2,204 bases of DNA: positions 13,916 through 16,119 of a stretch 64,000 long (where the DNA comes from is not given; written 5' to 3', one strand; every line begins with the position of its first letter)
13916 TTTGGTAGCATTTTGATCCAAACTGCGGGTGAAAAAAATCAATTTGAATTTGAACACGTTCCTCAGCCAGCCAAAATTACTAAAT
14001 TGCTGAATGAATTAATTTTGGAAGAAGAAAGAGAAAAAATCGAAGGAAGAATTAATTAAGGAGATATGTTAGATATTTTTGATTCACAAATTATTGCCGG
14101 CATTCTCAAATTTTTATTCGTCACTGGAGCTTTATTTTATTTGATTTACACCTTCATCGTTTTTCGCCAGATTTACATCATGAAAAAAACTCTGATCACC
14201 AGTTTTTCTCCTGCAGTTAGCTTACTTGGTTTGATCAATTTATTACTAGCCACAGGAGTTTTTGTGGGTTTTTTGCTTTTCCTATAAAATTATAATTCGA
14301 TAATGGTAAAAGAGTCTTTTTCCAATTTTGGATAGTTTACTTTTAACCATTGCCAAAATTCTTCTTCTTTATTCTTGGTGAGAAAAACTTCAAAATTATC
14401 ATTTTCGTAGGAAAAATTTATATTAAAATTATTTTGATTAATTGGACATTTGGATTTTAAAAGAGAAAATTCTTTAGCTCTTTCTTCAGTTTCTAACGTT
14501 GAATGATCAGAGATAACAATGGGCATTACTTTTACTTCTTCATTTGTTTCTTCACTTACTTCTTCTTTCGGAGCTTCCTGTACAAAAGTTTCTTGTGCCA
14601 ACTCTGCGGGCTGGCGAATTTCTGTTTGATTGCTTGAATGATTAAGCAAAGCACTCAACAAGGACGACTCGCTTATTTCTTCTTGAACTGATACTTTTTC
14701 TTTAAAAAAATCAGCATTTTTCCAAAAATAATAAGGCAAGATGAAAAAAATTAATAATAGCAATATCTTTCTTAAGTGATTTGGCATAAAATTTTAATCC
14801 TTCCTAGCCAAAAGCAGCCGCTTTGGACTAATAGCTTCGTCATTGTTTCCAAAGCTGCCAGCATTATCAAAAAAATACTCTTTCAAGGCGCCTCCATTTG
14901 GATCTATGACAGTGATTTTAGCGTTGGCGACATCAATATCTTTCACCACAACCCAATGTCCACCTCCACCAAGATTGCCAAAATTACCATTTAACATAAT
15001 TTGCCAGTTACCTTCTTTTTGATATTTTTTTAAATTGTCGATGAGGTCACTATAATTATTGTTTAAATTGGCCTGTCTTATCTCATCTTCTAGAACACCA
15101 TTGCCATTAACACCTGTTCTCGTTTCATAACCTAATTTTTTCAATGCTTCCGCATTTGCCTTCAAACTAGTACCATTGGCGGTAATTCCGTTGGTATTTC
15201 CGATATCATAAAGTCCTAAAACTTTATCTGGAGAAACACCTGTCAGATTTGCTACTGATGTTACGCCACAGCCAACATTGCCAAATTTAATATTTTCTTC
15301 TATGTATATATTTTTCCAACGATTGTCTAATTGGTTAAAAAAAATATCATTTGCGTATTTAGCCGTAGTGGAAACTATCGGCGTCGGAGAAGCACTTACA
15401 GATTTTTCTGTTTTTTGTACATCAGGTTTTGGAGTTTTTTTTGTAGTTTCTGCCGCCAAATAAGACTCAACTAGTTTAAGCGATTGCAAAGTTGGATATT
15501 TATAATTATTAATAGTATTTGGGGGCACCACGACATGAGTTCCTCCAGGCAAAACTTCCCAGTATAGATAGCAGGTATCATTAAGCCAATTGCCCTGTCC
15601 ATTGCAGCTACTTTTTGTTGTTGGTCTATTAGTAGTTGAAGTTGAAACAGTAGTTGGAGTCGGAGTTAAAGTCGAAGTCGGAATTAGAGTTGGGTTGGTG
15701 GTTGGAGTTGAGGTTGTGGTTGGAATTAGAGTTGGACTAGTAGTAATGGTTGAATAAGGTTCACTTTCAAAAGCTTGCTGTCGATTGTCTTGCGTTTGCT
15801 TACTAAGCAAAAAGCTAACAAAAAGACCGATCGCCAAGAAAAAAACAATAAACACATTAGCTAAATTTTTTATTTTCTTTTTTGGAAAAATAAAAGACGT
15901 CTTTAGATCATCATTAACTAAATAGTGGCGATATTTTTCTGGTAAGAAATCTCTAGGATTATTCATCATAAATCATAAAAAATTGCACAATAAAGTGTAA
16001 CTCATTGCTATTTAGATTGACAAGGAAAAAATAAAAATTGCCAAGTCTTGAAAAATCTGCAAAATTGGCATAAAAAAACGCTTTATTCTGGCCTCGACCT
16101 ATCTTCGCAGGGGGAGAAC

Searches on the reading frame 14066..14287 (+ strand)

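Call 108: search_protein_families(library=pfam, proteins=[window:14066-14287:+], max_evalue=0.01)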
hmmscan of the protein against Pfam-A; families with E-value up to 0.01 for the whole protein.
window:14066-14287:+ (73 aa): 1 family
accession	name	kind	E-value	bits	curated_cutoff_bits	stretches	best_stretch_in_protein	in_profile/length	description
PF18901.5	DUF5657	-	3.2e-15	56.5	25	1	13-73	1-61/61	Family of unknown function (DUF5657)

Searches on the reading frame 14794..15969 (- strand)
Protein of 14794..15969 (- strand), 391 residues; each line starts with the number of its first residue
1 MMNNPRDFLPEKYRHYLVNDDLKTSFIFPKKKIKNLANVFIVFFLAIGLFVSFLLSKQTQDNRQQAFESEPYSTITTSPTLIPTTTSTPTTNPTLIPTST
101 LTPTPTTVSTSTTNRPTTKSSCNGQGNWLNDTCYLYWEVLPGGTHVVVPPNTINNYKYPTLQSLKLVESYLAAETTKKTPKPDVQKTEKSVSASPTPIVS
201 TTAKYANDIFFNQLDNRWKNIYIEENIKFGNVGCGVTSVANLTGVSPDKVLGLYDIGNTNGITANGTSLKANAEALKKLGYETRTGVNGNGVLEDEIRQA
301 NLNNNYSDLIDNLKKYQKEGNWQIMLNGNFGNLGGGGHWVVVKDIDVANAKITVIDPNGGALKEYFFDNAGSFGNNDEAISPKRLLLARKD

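Call 10: search_protein_families(library=pfam, proteins=[window:14794-15969:-], max_evalue=0.01)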
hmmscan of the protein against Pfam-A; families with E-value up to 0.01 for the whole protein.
window:14794-15969:- (391 aa): 0 families

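Call 108: search_protein_families(library=pfam, proteins=[window:14794-15969:-], max_evalue=0.01)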
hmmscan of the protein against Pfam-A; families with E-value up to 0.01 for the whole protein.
window:14794-15969:- (391 aa): 0 families
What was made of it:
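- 14794..15969 (-): 391-aa protein of the same anchor class (TM plus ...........). It also shares the cysteine-containing N-terminal domain of the giant. It has no Pfam family (call 108).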
